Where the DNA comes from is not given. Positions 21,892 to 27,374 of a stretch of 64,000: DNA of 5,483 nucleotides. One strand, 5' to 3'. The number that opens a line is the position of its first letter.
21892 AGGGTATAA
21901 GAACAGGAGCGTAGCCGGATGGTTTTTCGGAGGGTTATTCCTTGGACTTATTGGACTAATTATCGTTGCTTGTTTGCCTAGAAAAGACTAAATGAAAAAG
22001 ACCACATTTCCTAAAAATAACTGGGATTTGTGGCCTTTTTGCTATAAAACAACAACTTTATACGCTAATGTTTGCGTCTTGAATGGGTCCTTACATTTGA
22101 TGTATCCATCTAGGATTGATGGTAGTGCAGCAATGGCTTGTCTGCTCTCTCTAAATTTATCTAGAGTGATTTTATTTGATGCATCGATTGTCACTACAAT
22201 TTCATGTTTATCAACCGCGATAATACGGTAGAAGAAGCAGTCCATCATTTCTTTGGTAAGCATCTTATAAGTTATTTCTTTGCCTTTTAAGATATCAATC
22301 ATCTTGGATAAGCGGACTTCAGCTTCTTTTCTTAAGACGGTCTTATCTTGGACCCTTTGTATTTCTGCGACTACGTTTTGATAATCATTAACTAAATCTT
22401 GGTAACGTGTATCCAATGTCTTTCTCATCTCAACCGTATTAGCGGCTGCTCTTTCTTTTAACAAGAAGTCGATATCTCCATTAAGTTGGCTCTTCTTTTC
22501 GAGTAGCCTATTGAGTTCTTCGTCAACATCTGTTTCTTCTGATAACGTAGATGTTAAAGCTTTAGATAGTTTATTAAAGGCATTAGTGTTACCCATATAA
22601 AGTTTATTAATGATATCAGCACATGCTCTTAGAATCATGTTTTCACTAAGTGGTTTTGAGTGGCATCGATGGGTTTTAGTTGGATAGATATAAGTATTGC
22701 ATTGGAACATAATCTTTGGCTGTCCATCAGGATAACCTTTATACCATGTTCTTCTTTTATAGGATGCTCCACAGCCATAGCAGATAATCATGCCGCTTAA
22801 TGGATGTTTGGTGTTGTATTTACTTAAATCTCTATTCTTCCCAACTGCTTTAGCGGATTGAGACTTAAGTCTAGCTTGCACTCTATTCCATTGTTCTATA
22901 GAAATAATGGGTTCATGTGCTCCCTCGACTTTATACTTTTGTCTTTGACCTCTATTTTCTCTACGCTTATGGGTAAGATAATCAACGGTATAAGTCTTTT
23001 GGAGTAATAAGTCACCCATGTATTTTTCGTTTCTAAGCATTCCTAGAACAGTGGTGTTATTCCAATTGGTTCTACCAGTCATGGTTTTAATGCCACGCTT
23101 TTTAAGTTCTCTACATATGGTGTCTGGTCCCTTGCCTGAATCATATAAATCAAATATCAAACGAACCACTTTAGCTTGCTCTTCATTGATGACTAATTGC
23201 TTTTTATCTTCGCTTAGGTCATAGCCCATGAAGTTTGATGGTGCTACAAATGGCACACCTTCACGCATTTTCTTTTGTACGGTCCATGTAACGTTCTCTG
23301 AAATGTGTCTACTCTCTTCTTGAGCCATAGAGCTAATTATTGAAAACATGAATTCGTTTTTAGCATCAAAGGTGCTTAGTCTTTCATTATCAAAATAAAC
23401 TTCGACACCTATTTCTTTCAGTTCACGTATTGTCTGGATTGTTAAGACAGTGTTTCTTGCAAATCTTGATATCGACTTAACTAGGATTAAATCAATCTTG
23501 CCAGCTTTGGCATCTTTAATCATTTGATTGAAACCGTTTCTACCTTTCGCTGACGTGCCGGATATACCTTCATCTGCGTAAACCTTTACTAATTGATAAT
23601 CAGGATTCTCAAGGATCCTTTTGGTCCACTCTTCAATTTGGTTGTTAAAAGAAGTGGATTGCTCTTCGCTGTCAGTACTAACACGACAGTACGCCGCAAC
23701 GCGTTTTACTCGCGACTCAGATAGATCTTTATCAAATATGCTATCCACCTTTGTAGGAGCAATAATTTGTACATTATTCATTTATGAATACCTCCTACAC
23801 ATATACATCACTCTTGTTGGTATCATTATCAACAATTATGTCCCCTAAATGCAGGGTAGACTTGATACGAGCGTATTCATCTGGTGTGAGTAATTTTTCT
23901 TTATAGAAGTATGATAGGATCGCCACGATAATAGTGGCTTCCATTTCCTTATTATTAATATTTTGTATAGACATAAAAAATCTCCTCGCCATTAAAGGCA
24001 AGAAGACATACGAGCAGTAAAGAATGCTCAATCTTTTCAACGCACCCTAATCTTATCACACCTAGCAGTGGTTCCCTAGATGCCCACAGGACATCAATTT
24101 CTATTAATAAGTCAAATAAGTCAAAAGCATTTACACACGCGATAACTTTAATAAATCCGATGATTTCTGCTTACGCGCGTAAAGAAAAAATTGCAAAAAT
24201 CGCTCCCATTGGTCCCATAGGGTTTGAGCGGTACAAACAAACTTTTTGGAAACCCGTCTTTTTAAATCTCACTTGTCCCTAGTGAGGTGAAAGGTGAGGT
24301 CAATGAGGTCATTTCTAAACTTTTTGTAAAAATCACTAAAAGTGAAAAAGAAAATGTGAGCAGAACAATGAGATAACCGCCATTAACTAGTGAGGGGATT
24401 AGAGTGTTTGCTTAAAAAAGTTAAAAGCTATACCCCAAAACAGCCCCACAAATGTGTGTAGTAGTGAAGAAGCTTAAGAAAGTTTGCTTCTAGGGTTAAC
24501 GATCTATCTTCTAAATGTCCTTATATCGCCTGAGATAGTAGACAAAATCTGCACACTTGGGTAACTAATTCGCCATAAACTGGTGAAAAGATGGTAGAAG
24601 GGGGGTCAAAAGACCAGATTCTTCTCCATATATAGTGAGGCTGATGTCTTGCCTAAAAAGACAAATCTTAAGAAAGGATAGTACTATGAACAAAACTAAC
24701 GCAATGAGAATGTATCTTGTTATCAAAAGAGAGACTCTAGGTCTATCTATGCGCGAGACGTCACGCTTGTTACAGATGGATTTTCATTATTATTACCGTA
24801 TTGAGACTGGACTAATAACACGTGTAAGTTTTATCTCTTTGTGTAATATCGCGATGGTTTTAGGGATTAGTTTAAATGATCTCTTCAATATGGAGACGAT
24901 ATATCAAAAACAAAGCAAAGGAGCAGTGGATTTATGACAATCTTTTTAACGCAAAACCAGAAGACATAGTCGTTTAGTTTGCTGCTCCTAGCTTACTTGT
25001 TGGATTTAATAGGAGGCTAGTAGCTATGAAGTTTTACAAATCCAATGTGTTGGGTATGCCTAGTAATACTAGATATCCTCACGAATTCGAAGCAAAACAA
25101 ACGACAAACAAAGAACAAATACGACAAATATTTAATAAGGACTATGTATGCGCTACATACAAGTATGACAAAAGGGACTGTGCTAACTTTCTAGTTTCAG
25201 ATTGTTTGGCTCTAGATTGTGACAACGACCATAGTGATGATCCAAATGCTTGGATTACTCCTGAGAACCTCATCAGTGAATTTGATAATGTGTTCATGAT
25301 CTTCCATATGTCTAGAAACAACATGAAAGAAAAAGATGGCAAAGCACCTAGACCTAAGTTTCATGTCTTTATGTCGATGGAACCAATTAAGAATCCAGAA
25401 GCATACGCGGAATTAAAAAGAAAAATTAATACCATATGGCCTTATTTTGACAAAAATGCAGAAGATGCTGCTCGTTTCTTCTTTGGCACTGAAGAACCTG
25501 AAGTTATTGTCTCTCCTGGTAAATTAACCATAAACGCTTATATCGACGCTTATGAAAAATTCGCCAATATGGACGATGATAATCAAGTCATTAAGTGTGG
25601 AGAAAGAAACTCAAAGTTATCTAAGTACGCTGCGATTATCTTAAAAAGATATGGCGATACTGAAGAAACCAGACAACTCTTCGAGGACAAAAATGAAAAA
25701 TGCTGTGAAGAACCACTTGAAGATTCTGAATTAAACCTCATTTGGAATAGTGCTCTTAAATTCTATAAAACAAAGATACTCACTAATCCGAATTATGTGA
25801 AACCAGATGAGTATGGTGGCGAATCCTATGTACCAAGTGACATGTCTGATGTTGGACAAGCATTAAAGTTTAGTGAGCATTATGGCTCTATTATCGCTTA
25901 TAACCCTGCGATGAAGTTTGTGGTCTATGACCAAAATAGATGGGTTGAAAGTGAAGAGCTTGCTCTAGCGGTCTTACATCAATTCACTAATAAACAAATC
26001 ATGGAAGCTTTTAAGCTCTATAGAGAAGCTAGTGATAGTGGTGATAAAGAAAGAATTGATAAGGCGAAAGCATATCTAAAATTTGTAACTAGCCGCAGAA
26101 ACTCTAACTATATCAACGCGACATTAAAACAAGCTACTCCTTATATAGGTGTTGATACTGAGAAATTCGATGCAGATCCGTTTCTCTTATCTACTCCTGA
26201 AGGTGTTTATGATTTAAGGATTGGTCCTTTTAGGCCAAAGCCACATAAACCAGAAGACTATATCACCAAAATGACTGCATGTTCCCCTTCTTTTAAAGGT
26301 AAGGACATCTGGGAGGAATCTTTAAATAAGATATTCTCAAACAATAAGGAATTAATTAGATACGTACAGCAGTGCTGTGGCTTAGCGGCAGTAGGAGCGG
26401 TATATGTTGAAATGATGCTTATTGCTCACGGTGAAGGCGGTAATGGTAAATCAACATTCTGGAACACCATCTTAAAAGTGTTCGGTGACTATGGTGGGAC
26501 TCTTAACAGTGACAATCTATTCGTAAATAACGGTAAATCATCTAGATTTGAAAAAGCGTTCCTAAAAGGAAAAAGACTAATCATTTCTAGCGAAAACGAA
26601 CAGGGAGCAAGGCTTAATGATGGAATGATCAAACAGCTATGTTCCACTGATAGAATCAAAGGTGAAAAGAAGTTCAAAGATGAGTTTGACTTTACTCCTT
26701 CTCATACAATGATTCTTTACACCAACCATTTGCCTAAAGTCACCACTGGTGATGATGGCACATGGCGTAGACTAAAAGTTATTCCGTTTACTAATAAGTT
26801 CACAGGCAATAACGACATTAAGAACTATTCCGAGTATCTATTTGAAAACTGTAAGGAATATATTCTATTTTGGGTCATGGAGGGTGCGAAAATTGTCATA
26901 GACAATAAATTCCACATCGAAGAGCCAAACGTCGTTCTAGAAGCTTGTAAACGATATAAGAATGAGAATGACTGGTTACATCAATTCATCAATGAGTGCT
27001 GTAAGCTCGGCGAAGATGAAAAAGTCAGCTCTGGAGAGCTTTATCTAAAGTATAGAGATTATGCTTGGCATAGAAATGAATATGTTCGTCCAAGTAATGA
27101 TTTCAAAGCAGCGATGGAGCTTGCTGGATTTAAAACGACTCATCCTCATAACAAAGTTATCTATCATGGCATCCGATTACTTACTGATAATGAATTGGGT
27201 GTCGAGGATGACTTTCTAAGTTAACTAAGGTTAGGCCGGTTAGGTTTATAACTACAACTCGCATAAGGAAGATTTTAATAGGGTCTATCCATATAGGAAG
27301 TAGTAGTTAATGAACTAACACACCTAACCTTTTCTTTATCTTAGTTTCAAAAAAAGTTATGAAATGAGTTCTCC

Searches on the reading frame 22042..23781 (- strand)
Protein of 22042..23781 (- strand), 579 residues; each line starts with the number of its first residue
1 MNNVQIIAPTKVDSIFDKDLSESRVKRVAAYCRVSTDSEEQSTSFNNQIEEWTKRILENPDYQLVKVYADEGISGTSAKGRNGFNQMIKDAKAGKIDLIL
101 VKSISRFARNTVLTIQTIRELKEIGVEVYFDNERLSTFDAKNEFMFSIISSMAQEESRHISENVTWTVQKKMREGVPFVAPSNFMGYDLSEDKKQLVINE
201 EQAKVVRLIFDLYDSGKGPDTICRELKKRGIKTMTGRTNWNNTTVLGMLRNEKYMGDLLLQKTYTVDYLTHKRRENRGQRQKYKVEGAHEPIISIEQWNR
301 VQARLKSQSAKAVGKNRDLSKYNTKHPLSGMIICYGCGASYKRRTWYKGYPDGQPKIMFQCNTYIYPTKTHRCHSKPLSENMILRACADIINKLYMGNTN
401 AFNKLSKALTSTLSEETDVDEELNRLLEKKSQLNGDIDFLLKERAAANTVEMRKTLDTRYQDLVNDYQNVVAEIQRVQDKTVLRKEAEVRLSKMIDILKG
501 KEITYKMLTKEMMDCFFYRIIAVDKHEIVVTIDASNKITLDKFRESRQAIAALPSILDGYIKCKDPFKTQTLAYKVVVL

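Call 51: search_protein_families(library=pfam, proteins=[window:22042-23781:-], max_evalue=0.0001)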
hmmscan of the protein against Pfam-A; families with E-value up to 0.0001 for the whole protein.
window:22042-23781:- (579 aa): 3 families
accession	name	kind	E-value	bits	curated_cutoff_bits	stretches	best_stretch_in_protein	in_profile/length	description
PF00239.26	Resolvase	-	1.4e-32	113.2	23.3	1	28-176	1-144/145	Resolvase, N terminal domain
PF07508.19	Recombinase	-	6.6e-27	94.2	21.1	1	200-307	1-101/102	Recombinase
PF13408.12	Zn_ribbon_recom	-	1.2e-07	32.4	25.3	1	327-386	1-52/58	Recombinase zinc beta ribbon domain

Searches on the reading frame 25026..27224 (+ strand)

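Call 3: search_protein_families(library=pfam, proteins=[window:25026-27224:+], max_evalue=0.1)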
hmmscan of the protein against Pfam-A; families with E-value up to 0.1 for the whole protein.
window:25026-27224:+ (732 aa): 4 families
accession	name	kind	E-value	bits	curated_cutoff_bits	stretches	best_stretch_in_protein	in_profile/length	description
PF08706.16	D5_N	-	2.6e-24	86.6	22.4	1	282-437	4-144/145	D5 N terminal like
PF19263.5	DUF5906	-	5.3e-18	66.2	27.6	1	468-582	2-114/114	Family of unknown function (DUF5906)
PF03288.22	Pox_D5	-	0.0057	17.5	21.4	1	647-697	2-53/86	Poxvirus D5 protein-like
PF05272.17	VapE-like_dom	-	0.011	15.6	25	1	423-494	6-80/217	Virulence-associated protein E-like domain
